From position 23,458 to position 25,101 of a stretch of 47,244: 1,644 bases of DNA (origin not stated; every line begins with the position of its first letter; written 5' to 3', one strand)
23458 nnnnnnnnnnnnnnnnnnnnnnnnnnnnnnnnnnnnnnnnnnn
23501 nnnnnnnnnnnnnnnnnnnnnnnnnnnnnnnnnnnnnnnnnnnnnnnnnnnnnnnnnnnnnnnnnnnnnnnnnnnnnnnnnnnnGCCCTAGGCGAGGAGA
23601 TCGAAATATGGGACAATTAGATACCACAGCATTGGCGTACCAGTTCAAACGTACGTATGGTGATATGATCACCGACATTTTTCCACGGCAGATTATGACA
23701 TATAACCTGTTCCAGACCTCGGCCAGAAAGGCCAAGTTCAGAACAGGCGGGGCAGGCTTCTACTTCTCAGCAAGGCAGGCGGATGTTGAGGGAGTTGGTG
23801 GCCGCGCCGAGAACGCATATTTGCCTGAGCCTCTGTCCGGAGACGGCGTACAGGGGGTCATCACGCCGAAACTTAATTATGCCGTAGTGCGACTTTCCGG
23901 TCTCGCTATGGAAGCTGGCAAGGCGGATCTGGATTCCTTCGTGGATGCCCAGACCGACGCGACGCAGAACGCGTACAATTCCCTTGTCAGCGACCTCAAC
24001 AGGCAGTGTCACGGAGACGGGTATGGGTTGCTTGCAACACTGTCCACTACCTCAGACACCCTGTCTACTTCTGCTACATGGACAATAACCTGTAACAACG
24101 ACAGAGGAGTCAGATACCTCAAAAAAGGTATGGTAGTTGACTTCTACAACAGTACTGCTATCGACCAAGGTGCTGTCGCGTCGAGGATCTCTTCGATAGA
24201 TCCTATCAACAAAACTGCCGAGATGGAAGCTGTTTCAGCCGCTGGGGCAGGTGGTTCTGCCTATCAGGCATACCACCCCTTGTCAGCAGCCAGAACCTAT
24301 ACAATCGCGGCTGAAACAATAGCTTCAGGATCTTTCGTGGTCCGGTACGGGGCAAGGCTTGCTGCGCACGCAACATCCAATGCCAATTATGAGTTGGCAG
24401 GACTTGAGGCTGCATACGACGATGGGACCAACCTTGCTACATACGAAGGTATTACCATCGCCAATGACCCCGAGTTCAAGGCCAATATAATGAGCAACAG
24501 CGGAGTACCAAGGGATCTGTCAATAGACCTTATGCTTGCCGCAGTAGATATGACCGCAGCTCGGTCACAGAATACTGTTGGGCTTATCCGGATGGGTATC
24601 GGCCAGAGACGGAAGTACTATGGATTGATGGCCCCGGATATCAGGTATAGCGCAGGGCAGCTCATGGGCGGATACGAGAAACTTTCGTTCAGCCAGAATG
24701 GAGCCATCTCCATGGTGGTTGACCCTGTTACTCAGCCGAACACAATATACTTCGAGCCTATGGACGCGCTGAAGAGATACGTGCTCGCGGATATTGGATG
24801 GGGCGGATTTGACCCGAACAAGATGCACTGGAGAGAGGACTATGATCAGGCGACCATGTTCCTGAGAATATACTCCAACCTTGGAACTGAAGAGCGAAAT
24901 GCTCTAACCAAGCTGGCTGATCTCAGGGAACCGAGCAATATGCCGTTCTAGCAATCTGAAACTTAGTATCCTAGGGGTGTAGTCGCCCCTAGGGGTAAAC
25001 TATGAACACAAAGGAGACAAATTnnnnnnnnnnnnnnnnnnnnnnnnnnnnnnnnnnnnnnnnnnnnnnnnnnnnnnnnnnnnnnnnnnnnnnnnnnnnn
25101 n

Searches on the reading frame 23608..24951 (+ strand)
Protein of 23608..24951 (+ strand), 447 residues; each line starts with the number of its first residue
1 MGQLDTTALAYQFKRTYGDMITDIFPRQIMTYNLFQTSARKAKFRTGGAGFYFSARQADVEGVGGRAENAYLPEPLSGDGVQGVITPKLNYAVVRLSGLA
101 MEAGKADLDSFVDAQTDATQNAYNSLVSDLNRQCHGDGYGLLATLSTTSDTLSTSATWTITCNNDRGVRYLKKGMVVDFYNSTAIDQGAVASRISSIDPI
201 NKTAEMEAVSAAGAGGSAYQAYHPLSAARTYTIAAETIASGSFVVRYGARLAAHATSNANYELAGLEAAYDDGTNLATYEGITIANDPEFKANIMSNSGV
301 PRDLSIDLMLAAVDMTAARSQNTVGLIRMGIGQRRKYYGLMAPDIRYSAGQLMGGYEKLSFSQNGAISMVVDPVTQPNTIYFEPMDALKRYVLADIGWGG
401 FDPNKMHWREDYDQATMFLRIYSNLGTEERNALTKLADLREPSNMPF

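Call 12: search_protein_families(library=phrogs, proteins=[window:23608-24951:+], max_evalue=0.001)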
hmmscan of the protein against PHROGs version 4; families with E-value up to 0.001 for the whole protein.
window:23608-24951:+ (447 aa): 1 family
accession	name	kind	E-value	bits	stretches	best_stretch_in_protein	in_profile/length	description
phrog_14242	-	head and packaging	1.9e-23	83.8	2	256-442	210-391/396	major head protein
